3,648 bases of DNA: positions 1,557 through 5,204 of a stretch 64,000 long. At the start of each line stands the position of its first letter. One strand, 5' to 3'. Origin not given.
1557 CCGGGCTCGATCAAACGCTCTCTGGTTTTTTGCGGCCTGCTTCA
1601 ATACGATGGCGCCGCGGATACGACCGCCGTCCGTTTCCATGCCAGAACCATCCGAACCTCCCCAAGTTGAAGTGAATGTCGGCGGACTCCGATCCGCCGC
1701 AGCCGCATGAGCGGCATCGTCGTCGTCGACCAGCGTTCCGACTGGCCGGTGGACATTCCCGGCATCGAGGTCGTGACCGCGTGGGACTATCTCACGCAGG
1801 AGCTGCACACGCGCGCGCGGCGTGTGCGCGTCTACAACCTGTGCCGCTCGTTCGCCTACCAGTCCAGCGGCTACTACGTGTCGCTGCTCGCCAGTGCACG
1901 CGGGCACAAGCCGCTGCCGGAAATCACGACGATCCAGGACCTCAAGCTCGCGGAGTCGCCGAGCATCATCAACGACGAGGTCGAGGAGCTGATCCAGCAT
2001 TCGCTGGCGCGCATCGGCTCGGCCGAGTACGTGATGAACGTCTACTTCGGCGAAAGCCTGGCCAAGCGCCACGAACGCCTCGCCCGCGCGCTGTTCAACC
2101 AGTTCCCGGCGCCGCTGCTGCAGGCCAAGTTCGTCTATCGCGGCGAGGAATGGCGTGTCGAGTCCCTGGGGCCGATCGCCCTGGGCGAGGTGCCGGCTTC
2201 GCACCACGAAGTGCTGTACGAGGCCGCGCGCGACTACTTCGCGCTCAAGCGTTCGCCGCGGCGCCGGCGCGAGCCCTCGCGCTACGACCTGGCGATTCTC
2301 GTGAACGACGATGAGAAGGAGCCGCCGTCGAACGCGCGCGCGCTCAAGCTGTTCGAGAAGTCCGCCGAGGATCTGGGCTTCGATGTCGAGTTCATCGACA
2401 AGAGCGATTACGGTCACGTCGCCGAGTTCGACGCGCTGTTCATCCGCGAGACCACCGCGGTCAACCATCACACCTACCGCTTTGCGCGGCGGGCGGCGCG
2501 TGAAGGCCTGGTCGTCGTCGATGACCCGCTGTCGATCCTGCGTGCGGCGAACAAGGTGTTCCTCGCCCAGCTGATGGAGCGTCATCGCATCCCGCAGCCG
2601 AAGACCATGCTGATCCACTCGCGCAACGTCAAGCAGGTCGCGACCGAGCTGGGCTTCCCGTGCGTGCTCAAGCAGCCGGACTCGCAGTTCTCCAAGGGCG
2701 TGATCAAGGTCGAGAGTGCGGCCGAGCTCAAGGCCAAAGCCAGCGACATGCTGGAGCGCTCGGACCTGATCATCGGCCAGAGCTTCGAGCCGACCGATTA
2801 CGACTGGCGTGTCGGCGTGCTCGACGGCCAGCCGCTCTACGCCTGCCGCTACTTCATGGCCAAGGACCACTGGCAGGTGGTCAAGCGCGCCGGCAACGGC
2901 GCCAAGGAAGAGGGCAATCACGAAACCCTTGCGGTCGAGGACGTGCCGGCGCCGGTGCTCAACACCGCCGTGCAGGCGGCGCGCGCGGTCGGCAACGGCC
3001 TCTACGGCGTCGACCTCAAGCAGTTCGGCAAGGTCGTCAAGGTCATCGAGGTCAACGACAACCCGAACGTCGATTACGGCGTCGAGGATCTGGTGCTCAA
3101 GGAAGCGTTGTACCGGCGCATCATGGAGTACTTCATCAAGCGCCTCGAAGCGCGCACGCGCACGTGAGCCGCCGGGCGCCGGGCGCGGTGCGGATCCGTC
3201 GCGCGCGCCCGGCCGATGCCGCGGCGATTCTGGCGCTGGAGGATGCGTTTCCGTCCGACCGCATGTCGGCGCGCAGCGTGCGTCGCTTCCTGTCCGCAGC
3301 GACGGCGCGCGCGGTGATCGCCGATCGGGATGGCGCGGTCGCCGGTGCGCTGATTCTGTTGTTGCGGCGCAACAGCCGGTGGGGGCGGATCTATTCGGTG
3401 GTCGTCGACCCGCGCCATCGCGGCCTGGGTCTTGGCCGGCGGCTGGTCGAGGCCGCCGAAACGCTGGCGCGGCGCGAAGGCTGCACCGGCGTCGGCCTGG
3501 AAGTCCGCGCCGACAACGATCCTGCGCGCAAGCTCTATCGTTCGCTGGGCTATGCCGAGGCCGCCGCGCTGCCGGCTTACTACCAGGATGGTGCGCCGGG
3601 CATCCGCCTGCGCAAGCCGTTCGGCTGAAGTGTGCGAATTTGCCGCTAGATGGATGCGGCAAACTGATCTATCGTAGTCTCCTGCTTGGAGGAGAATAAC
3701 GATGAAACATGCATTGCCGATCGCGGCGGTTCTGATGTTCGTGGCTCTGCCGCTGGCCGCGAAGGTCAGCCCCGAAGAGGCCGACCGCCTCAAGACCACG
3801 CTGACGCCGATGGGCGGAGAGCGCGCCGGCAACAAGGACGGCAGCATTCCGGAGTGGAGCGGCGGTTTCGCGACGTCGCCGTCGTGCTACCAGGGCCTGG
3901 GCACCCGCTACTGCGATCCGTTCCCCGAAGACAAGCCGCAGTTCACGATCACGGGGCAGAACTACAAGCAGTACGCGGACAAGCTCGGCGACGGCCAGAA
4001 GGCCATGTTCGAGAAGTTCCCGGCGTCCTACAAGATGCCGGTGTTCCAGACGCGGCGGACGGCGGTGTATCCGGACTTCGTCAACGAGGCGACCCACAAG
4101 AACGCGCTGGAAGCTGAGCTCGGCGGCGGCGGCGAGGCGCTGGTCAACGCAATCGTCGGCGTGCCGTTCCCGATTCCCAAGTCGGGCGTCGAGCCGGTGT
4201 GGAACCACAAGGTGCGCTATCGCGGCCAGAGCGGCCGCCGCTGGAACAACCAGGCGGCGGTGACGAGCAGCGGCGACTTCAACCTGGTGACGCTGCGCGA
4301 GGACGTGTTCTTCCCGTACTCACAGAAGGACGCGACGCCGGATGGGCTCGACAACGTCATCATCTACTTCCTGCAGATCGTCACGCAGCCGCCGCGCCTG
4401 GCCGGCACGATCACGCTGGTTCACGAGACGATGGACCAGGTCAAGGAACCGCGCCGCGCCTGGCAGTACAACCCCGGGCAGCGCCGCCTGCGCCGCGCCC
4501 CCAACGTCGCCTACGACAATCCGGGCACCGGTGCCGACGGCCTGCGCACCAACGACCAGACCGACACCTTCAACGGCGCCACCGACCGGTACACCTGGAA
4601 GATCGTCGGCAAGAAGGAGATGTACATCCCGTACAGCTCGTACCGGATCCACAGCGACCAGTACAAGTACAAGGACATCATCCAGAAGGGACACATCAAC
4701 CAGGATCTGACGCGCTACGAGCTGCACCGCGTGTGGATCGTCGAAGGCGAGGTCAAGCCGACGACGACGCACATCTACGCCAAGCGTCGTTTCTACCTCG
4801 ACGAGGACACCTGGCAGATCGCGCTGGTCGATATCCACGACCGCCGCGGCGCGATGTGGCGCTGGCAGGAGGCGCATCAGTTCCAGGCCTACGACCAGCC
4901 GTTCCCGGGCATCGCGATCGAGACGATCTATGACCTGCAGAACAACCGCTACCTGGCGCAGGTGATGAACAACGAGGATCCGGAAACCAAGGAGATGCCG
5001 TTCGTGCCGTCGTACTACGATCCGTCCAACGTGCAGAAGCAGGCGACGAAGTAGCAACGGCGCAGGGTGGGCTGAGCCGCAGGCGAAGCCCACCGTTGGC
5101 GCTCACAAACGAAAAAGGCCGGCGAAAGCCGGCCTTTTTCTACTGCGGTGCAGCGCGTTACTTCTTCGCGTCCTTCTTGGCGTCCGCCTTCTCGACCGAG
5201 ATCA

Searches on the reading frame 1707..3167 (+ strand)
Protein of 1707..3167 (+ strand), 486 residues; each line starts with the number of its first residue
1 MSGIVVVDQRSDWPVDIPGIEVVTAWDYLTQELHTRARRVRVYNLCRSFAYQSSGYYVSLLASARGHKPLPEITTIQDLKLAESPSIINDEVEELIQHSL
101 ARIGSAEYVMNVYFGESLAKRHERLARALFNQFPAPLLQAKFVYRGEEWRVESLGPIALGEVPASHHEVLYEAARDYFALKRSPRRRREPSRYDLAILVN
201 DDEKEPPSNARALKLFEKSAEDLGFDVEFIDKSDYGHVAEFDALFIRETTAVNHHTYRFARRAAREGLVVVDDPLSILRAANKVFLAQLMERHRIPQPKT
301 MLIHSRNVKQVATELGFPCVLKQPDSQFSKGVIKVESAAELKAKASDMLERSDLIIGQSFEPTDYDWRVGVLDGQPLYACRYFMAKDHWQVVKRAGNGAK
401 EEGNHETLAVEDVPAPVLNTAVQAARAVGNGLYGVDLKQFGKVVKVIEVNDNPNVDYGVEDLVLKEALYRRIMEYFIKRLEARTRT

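Call 64: search_protein_families(library=pfam, proteins=[window:1707-3167:+], max_evalue=0.001)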
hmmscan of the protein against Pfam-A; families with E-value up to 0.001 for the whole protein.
window:1707-3167:+ (486 aa): 3 families
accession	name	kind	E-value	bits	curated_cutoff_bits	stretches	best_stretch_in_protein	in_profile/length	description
PF14401.11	RLAN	-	2.9e-44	150.8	25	1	27-172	3-149/150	RimK-like ATPgrasp N-terminal domain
PF08443.16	RimK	-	9.4e-08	32.3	21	1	280-456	1-170/188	RimK-like ATP-grasp domain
PF14243.11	R2K_3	-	0.00065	20.3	26.3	0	321-452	46-151/169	ATP-grasp domain, R2K clade family 3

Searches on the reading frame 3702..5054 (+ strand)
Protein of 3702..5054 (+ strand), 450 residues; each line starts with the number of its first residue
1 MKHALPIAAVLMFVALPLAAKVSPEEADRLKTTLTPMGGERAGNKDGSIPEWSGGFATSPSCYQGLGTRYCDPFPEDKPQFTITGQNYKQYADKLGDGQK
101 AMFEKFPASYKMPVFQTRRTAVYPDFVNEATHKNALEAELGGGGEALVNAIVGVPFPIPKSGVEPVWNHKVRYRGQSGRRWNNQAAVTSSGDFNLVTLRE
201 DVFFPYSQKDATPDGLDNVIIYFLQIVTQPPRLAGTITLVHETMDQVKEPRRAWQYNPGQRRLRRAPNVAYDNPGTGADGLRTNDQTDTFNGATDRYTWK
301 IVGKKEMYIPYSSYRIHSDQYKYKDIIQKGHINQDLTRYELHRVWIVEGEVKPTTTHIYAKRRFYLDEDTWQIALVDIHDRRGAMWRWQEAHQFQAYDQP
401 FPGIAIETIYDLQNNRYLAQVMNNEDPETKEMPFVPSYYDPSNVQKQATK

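Call 64: search_protein_families(library=pfam, proteins=[window:3702-5054:+], max_evalue=0.001)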
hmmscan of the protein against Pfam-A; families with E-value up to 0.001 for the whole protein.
window:3702-5054:+ (450 aa): 2 families
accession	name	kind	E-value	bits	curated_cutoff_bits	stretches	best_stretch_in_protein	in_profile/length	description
PF07044.18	DUF1329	-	3e-144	481.3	23.1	1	82-442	1-365/368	Protein of unknown function (DUF1329)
PF17131.11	LolA_like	-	1.1e-06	28.9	30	1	224-399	6-141/184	Outer membrane lipoprotein-sorting protein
